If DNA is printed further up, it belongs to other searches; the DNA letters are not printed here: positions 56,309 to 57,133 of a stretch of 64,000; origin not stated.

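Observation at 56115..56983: Bactofilin fused to an excisionase-type HTH, next to a membrane-anchored paralogous HTH protein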

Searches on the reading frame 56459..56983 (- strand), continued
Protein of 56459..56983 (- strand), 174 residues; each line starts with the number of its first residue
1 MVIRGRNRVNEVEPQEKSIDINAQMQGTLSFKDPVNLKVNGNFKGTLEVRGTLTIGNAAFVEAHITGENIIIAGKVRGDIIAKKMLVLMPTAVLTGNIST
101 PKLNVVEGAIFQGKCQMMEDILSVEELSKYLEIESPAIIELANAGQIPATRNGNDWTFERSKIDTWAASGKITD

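Call 26: predict_structure(alignment_id=A1)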
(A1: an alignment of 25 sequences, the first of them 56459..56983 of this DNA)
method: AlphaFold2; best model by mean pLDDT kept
length: 174 residues; sequences in the alignment: 25
mean_pLDDT: 80.7   pTM: 0.57
mean pLDDT of the five models: 80.7, 79.4, 78.7, 78.7, 77.8
residues with pLDDT >= 90: 55; 70-90: 93; 50-70: 10; < 50: 16
segments of 3 or more residues with pLDDT < 50: 1-14
pLDDT, mean of each block of 10 residues (from residue 1): 39 61 91 91 93 92 93 92 85 83 79 70 84 85 85 83 78 46
secondary structure, 60 per line:
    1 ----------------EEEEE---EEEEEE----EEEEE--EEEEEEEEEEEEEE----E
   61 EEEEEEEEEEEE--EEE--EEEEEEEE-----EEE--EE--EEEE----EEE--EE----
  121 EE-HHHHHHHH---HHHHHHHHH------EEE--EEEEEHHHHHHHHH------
elements in order: E17-21 E25-30 E35-39 E42-55 E60-72 E75-77 E80-87 E93-95 E102-105 E110-112 H124-131 H135-143 E150-152 E155-159 H160-168
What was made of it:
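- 56459..56983 (-): bacHTH gene: 174-aa bactofilin fused to a winged HTH. AF2 mean pLDDT 80.7 (call 26).
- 56930..56983 (-): N-terminal tail (residues 1-18), consensus M-A-[LF]-[RN]-x-[RK]-[RK]; possibly a degenerate membrane-targeting peptide. Disordered in AF2, with pLDDT below 50 at residues 1-14 (call 26).
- On HTH_17 / excisionase-type winged HTH (PF12728, TIGR01764): The AF2 elements are H124-131, H135-143, E150-152/E155-159 and H160-168 (call 26).
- Checked: The AF2 model (mean pLDDT 80.7) shows a beta-helix at 17-117 followed by a winged HTH at 122-168 (call 26).
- The model's inter-domain geometry is uncertain (pTM 0.57, call 26).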

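Call 29: fold_search(model_id=the predicted structure, library=pdb)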
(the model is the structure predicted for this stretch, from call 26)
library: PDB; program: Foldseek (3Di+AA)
matches with E <= 10: 441; with E <= 0.001: 1
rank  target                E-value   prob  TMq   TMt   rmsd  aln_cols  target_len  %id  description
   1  6rib_A                2.4e-04  1.00  0.44  0.75   6.0       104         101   25  Cryo-EM reconstruction of Thermus thermophilus bactofilin double helical filaments (released 2019-07-17)
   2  2n3d_MODEL_1_A        1.1e-03  1.00  0.44  0.72   4.9       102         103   26  Atomic structure of the cytoskeletal bactofilin BacA revealed by solid-state NMR (released 2015-12-16)
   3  6ria_1                7.9e-03  1.00  0.39  0.73   7.5        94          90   24  Bactofilin from Thermus thermophilus, F105R mutant crystal structure (released 2019-07-17)
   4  6n2b_B                4.4e-02  0.51  0.24  0.14   9.7       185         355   10  The Crystal Structure of Caldicellulosiruptor kristjanssonii Tapirin C-terminal domain (released 2018-12-19)
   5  7ehk                  4.4e-02  0.21  0.16  0.14  11.2       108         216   17  Crystal structure of C107S mutant of FfIBP (released 2022-03-02)
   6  8x0z                  1.0e-01  0.12  0.14  0.12  11.8       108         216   18  Crystal structure of A101C/A120C mutant of FfIBP (released 2024-11-13)
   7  4nu2                  1.3e-01  0.13  0.15  0.13  11.7       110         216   17  Crystal structure of an ice-binding protein (FfIBP) from the Antarctic bacterium, Flavobacterium frigoris PS1 (released 2014-04-16)
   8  8x1p                  1.3e-01  0.11  0.14  0.12  11.7       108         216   18  Crystal structure of G160C/S176C mutant of FfIBP (released 2024-11-13)
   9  6ama_B                1.4e-01  1.00  0.27  0.75   1.7        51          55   18  Structure of S. coelicolor/S. venezuelae BldC-smeA-ssfA complex to 3.09 Angstrom (released 2018-03-28)
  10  3wp9                  2.1e-01  0.16  0.19  0.16  12.2       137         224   18  Crystal structure of antifreeze protein from an Antarctic sea ice bacterium Colwellia sp. (released 2014-07-02)
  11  8x1o                  2.1e-01  0.09  0.15  0.13  11.7       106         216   18  Crystal structure of M249C/N270C mutant of FfIBP (released 2024-11-13)
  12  6ama_P                2.2e-01  1.00  0.27  0.74   1.8        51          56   18  Structure of S. coelicolor/S. venezuelae BldC-smeA-ssfA complex to 3.09 Angstrom (released 2018-03-28)
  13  6n2b_A                2.2e-01  0.18  0.21  0.12  10.3       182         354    9  The Crystal Structure of Caldicellulosiruptor kristjanssonii Tapirin C-terminal domain (released 2018-12-19)
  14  3ucs_B                2.3e-01  1.00  0.26  0.43   2.6        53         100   15  Crystal structure of the complex between CBPA J-domain and CBPM (released 2013-07-03)
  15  6a8k                  2.6e-01  0.08  0.15  0.11  11.9       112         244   12  Crystal structure of Ice-binding Protein from a Sea-Ice Microalga (released 2018-11-07)
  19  3ucs_A                3.2e-01  0.99  0.27  0.45   3.0        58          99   14  Crystal structure of the complex between CBPA J-domain and CBPM (released 2013-07-03)
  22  6ama_H                3.4e-01  1.00  0.27  0.76   1.7        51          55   18  Structure of S. coelicolor/S. venezuelae BldC-smeA-ssfA complex to 3.09 Angstrom (released 2018-03-28)
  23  4j2n_C                3.4e-01  0.99  0.25  0.69   3.2        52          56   23  Crystal Structure of mycobacteriophage Pukovnik Xis (released 2013-10-23)
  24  6ama_Y                4.0e-01  1.00  0.27  0.73   2.4        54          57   17  Structure of S. coelicolor/S. venezuelae BldC-smeA-ssfA complex to 3.09 Angstrom (released 2018-03-28)
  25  4j2n_A                4.5e-01  0.99  0.25  0.71   2.3        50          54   22  Crystal Structure of mycobacteriophage Pukovnik Xis (released 2013-10-23)
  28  5i44_A                5.0e-01  0.99  0.26  0.60   2.4        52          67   13  Structure of RacA-DNA complex; P21 form (released 2016-05-04)
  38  5i44_B                6.6e-01  0.97  0.26  0.58   2.8        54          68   13  Structure of RacA-DNA complex; P21 form (released 2016-05-04)
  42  6ama_A                7.0e-01  0.99  0.27  0.77   1.8        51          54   18  Structure of S. coelicolor/S. venezuelae BldC-smeA-ssfA complex to 3.09 Angstrom (released 2018-03-28)
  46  6hn7_B                7.8e-01  0.99  0.27  0.59   1.7        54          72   17  Hijacking the Hijackers: Escherichia coli Pathogenicity Islands Redirect Helper Phage Packaging for Their Own Benefit. (released 2019-07-31)
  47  5i44_I                7.8e-01  0.97  0.25  0.61   2.7        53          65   13  Structure of RacA-DNA complex; P21 form (released 2016-05-04)
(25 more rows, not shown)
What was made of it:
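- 56462..56632 (-): Fused acidic winged HTH (residues 118-174), HTH_17 type. Foldseek matches to BldC, CbpM, Xis and RacA (call 29).
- On Bactofilin (PF04519): Foldseek matches 6rib (TM-score normalised to the target 0.75) and 2n3d (0.72), both at probability 1.00 (calls 26, 29).
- On HTH_17 / excisionase-type winged HTH (PF12728, TIGR01764): Foldseek matches BldC, Xis and RdfS at rmsd 1.5-3.2 (call 29).
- Closest known: BacNOP-PadC-ParB. Same: The RacA wHTH (5i44) is a structural neighbour of the fused HTH (call 29).
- Checked: Foldseek matches the beta-helix to T. thermophilus bactofilin 6rib and C. crescentus BacA 2n3d, and the HTH to BldC 6ama and Xis 4j2n (call 29).
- Precedents for this fold binding proteins: CbpM bound to the CbpA J-domain (3ucs) and 6hn7, both among the Foldseek matches (call 29). 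The structural neighbours include DNA-bound BldC, Xis and the chromosome anchor RacA (5i44) (call 29).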

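Call 31: find_encoding_contigs(protein=P0269, flank=5000, max_places=3)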
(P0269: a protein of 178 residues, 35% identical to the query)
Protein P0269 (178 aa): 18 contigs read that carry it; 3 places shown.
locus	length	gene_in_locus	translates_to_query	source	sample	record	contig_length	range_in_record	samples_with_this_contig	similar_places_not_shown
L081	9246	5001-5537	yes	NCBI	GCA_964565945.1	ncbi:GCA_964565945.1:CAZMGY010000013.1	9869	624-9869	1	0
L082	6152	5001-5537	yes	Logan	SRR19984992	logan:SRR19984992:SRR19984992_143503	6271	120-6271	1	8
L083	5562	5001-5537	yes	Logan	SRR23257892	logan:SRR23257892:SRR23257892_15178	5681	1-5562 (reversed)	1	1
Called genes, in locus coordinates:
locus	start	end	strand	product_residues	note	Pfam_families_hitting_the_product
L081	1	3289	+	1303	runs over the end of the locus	?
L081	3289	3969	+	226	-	PF05036:SPOR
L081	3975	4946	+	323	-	PF07719:TPR_2 (weak), PF00515:TPR_1 (weak), PF00595:PDZ (weak), PF13180:PDZ_2 (faint), PF17820:PDZ_6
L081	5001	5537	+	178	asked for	PF04519:Bactofilin, PF12728:HTH_17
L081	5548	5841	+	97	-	PF12728:HTH_17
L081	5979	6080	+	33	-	-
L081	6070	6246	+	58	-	-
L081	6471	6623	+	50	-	-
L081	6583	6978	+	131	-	-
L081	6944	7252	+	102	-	-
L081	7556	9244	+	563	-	?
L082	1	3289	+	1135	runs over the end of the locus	?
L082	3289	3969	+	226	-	PF05036:SPOR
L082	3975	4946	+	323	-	PF07719:TPR_2 (weak), PF00515:TPR_1 (weak), PF00595:PDZ (weak), PF13180:PDZ_2 (faint), PF17820:PDZ_6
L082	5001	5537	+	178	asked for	PF04519:Bactofilin, PF12728:HTH_17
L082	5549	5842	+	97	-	PF12728:HTH_17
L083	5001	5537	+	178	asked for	PF04519:Bactofilin, PF12728:HTH_17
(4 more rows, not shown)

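Call 34: find_encoding_contigs(protein=P0403, flank=6000, max_places=2)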
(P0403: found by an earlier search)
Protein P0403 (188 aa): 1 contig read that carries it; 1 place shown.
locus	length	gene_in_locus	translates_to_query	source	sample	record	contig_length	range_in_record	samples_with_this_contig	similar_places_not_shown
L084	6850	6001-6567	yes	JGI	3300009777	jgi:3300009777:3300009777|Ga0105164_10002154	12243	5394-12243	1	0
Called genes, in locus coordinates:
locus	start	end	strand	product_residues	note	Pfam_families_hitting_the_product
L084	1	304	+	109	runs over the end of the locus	PF09685:MamF_MmsF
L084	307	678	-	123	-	PF13560:HTH_31, PF12844:HTH_19 (weak), PF01381:HTH_3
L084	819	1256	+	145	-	-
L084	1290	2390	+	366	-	PF25216:Volactin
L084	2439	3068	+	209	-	-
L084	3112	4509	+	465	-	PF00142:Fer4_NifH (weak), PF01656:CbiA, PF06564:CBP_BcsQ, PF09140:MipZ (faint), PF10609:ParA (faint), PF13614:AAA_31, PF16561:AMPK1_CBM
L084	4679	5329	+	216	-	-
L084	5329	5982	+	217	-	-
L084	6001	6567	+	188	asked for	PF04519:Bactofilin, PF12728:HTH_17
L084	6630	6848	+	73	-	?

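Call 43: search_protein_families(library=pfam, alignment_id=A3, max_evalue=0.001)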
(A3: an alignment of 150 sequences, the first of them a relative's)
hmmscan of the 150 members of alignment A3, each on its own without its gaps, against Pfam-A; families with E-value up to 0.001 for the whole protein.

A. member 1, P0241 (169 aa): 2 families
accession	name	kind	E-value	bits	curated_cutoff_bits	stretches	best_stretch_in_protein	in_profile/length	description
PF04519.19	Bactofilin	-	8e-26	90.6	27.9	1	18-111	6-97/98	Polymer-forming cytoskeletal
PF12728.13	HTH_17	-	4.8e-10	40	27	1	118-166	2-50/51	Helix-turn-helix domain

B. families by the number of members that match (of 150 scanned): 27 families (the first 25 are shown)
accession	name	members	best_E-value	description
PF04519.19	Bactofilin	143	7.7e-46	Polymer-forming cytoskeletal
PF12728.13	HTH_17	35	9.7e-36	Helix-turn-helix domain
PF13411.12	MerR_1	4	4e-05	MerR HTH family regulatory protein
PF00376.29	MerR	2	2.5e-08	MerR family regulatory protein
PF07238.19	PilZ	1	6.7e-10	PilZ domain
PF14520.12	HHH_5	1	3.8e-09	Helix-hairpin-helix domain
PF18805.7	LRR_10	1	1.1e-08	Leucine-rich repeat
PF13384.12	HTH_23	1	7.5e-07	Homeodomain-like domain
PF12964.13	DUF3853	1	7.6e-07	Protein of unknown function (DUF3853)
PF00534.26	Glycos_transf_1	1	2.1e-06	Glycosyl transferases group 1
PF13692.12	Glyco_trans_1_4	1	4.1e-06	Glycosyl transferases group 1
PF02796.21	HTH_7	1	5.1e-06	Helix-turn-helix domain of resolvase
PF10743.14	Phage_Cox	1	6.5e-06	Regulatory phage protein cox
PF00575.29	S1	1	9.6e-06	S1 RNA binding domain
PF01978.25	TrmB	1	1.1e-05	Sugar-specific transcriptional regulator TrmB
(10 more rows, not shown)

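Call 49: search_protein_families(library=padloc, proteins=[window:56459-56983:-], max_evalue=0.01)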
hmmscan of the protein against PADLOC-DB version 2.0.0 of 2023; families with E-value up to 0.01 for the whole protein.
window:56459-56983:- (174 aa): 1 family
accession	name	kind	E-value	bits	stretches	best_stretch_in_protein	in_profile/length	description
PDLC04133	mad1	-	0.0031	15.8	1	117-163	1-47/60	mads_1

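Call 50: find_encoding_contigs(protein=P0392, flank=5000, max_places=2)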
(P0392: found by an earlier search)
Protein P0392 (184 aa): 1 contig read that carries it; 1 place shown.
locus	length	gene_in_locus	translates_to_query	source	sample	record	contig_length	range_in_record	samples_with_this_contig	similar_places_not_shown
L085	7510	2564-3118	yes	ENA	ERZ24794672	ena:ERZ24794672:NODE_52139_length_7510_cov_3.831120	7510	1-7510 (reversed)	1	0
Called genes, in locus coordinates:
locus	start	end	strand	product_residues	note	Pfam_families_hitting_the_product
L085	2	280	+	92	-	?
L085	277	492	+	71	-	-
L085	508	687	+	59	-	-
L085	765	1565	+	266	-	-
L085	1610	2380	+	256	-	PF04055:Radical_SAM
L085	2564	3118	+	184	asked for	PF04519:Bactofilin, PF12728:HTH_17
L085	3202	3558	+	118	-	-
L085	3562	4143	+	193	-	-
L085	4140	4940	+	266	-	-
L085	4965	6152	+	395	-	PF15892:BNR_4 (faint)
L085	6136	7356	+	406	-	PF00930:DPPIV_N (faint), PF25174:Beta-prop_THOC3 (faint), PF26550:Tricorn_2nd (faint), PF14583:Pectate_lyase22 (faint), PF23414:Beta-prop_EML_2 (faint), PF07676:PD40 (faint), PF26549:Tricorn_N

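Call 51: find_encoding_contigs(protein=P0286, flank=5000, max_places=2)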
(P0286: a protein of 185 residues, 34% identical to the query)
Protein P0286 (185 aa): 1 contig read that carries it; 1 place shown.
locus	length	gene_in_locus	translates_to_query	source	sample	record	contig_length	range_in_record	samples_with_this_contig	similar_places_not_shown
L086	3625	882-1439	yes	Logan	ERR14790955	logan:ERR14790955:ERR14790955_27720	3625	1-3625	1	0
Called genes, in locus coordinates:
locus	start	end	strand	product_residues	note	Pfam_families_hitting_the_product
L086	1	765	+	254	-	?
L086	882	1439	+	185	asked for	PF04519:Bactofilin, PF12728:HTH_17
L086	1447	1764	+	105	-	PF12728:HTH_17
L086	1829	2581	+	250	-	PF00731:AIRC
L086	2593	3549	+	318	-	PF13472:Lipase_GDSL_2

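Call 52: find_encoding_contigs(protein=P0244, flank=5000, max_places=2)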
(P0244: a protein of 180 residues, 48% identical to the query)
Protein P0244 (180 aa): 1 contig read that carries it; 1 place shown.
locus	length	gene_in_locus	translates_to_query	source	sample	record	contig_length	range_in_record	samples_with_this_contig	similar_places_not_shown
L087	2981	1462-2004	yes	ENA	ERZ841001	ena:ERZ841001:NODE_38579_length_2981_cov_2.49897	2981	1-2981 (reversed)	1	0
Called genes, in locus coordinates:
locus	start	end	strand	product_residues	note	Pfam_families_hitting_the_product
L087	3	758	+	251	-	?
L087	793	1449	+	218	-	PF02308:MgtC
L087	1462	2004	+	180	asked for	PF04519:Bactofilin, PF12728:HTH_17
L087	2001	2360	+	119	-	PF12728:HTH_17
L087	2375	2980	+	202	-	?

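Call 62: search_dna_similar(query=window:56459-56983:-, collection=phages, mode=protein, max_rows=8, max_evalue=0.001)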
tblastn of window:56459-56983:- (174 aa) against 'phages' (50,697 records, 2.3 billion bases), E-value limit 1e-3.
No match.

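Call 63: search_dna_similar(query=window:56459-56983:-, collection=plasmids, mode=protein, max_rows=8, max_evalue=0.001)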
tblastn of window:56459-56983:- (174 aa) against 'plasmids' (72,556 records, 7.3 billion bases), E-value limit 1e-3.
Records with a match: 34; places in all: 35; records where one place covers at least 80% of the query: 0.
Best place of each record, by identity: <60% 34.
By first word of the organism name: Salmonella 17; Providencia 5; Rhizobium 3; Acetoanaerobium 1; Leptospira 1; Paenibacillus 1; Paracoccus 1; Chondrinema 1; Aeromonas 1; Klebsiella 1; and 2 more.
By predicted mobility (MOB-suite, as given by PLSDB): conjugative 25; non-mobilizable 8; mobilizable 1.
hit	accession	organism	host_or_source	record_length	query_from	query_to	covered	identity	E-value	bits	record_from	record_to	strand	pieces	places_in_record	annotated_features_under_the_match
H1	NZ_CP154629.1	Acetoanaerobium noterae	cell culture,Sludge of a digestion ...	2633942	19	118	57%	35.0%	1e-8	61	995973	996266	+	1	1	none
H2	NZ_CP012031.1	Leptospira borgpetersenii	Rattus,animal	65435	36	121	49%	36.0%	2e-8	59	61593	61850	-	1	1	polymer-forming cytoskeletal protein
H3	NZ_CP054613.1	Paenibacillus cellulosilyticus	cell culture,soil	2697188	37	117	47%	30.9%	1e-8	61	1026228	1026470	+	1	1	none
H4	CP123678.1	Salmonella enterica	animal-swine-market swine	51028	111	171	35%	36.4%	1e-5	52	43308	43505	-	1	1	helix-turn-helix domain-containing protein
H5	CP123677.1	Salmonella enterica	animal-swine-market swine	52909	111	171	35%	36.4%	1e-5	52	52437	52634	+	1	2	helix-turn-helix domain-containing protein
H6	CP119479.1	Salmonella enterica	Product-Raw-Ground, Comminuted or ...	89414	111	171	35%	36.4%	1e-5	52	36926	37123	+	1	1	helix-turn-helix domain-containing protein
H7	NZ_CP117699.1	Salmonella enterica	Homo sapiens,tissue sample,leg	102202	111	171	35%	36.4%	1e-5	52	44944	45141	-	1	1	helix-turn-helix domain-containing protein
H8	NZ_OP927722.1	Salmonella sp.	-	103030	111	171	35%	36.4%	1e-5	52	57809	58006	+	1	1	helix-turn-helix domain-containing protein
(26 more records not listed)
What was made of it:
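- There is no hit in 50,697 phage records, and no full-length hit in 72,556 plasmid records (calls 62, 63).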

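Call 66: search_solved_structures(query=A4, max_evalue=10, show_alignments=5)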
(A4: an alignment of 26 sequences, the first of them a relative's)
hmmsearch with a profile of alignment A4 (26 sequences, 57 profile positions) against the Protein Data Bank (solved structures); distinct sequences matched with E-value up to 10: 3.
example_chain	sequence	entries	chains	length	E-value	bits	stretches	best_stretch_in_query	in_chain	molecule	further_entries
6ama_A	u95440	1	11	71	0.87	12.6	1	3-36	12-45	Putative DNA-binding protein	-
4j2n_A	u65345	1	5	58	1.2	12.2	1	7-38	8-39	Gp37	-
1aw9_A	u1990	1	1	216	1.4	11.9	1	22-53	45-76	GLUTATHIONE S-TRANSFERASE III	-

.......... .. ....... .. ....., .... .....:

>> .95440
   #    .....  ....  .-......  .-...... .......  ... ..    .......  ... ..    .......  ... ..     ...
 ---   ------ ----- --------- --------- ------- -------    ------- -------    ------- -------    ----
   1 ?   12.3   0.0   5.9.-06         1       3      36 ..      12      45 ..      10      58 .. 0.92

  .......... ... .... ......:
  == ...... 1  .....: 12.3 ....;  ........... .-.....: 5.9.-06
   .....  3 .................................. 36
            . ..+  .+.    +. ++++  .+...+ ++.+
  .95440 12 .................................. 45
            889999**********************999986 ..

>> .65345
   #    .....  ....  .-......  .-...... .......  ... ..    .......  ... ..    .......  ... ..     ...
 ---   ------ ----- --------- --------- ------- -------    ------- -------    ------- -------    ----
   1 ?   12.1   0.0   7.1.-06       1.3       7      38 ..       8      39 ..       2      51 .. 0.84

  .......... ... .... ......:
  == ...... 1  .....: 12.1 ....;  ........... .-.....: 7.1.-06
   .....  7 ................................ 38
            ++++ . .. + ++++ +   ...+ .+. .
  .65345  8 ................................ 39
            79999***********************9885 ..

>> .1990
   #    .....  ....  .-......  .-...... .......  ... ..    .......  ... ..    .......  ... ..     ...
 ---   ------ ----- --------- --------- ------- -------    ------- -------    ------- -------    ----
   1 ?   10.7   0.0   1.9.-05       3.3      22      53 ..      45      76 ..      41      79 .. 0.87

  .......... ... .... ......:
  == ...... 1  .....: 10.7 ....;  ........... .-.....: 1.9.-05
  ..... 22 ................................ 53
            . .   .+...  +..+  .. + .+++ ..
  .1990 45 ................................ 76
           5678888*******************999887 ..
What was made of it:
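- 56462..56632 (-): The recognition helix reads P-A-I-x-E-L where BldC and Xis have K-T-V-R/T-x-W/Y (call 66).
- Closest known: Small HTH_17/MerR-like winged helices: BldC, Xis. Different: BldC and Xis are basic over the HTH core, at +3 and +4 in the aligned segments, against -5 for the fusion (counted from the alignments in call 66).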
